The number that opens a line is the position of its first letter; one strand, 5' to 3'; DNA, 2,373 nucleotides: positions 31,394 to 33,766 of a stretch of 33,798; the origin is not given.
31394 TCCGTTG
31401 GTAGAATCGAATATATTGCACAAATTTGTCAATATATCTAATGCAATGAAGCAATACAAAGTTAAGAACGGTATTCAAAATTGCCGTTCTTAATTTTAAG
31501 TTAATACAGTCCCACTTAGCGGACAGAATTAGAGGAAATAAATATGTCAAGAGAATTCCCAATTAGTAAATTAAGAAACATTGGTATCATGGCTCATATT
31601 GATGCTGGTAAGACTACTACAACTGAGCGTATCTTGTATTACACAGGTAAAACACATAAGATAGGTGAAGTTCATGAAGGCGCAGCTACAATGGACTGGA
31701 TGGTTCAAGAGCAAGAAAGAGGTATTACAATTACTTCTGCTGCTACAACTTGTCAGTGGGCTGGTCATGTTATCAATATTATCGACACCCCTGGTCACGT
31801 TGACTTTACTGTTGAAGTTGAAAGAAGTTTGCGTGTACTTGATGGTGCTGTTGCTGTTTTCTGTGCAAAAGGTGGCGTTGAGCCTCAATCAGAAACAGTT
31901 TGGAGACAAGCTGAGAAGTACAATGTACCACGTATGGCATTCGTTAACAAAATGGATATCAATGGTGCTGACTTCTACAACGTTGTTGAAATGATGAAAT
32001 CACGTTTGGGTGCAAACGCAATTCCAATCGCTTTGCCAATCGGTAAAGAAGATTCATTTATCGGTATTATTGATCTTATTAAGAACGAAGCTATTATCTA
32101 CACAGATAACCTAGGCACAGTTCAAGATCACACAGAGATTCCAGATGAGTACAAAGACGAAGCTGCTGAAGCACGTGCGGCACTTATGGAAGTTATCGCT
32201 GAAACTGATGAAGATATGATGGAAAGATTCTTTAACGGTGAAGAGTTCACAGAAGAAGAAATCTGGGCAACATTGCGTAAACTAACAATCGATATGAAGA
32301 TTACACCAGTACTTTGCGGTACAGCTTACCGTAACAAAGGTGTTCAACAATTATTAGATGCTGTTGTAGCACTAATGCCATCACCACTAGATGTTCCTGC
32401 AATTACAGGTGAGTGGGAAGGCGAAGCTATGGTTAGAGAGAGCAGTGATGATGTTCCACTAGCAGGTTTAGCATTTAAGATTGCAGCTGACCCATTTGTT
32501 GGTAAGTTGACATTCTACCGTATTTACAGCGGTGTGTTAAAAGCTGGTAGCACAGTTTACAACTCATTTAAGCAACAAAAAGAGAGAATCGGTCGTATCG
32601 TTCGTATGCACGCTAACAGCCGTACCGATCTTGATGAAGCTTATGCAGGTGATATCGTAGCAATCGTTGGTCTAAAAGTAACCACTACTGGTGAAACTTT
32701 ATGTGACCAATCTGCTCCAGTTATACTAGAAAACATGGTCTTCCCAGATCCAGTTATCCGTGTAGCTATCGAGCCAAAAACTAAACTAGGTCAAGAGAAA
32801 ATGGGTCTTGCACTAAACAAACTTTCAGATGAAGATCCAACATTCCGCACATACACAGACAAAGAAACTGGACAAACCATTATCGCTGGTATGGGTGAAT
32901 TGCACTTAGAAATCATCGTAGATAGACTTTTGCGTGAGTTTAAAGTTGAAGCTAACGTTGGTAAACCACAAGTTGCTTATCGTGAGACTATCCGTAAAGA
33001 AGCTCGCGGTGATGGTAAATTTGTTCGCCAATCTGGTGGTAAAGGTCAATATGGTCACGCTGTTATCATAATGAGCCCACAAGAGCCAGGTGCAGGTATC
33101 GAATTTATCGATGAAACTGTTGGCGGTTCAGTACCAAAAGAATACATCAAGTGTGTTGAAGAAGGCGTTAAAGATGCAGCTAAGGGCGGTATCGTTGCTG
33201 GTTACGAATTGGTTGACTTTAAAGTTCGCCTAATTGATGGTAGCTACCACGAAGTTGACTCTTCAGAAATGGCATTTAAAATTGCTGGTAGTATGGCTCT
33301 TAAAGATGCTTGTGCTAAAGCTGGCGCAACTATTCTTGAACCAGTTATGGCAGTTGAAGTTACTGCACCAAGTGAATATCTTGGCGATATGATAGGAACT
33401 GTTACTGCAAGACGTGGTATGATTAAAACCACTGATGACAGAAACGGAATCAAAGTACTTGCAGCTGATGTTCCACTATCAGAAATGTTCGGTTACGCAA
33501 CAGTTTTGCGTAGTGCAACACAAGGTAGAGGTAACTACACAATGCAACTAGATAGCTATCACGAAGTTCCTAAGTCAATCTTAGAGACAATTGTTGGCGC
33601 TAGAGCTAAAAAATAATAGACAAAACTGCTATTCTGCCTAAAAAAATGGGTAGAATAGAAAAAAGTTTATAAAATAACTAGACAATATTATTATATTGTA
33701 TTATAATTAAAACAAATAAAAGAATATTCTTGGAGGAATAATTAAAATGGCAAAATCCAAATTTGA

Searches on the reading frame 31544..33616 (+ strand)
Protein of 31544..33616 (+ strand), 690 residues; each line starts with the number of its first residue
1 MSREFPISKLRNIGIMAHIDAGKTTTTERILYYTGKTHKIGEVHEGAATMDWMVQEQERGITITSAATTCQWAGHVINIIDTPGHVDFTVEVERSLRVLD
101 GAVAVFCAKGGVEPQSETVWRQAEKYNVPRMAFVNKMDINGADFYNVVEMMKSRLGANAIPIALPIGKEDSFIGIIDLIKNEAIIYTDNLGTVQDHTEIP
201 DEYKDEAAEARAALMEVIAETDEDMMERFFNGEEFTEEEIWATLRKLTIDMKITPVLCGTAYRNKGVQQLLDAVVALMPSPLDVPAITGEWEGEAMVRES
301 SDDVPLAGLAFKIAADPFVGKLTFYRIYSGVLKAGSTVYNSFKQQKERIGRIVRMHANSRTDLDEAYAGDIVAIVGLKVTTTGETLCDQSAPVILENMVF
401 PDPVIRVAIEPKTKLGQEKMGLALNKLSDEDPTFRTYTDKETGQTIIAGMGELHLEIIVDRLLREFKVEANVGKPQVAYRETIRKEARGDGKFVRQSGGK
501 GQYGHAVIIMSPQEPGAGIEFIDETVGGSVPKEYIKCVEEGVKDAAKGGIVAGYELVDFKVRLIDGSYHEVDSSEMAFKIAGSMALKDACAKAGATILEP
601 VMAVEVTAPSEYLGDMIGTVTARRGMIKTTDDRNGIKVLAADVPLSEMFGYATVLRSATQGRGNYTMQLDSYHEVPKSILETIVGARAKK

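Call 70: search_protein_families(library=pfam, proteins=[window:31544-33616:+], max_evalue=0.00001)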
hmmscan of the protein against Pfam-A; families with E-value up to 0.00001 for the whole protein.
window:31544-33616:+ (690 aa): 6 families
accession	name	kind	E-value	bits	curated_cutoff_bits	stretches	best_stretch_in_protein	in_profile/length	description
PF00009.33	GTP_EFTU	-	4.5e-65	219.2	26.5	1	9-280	2-188/188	Elongation factor Tu GTP binding domain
PF03764.24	EFG_IV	-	2.4e-44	150.4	24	1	475-593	1-120/121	Elongation factor G, domain IV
PF14492.12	EFG_III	-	4.7e-32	110.3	27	1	400-474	1-75/75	Elongation Factor G, domain III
PF00679.30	EFG_C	-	2e-26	92.3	27.9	1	597-682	2-88/89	Elongation factor G C-terminus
PF22042.2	EF-G_D2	-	3.8e-19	69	27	1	306-388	2-83/84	Elongation factor G domain 2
PF03144.31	GTP_EFTU_D2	-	9.1e-18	64.9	30.3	1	320-387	1-73/73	Elongation factor Tu domain 2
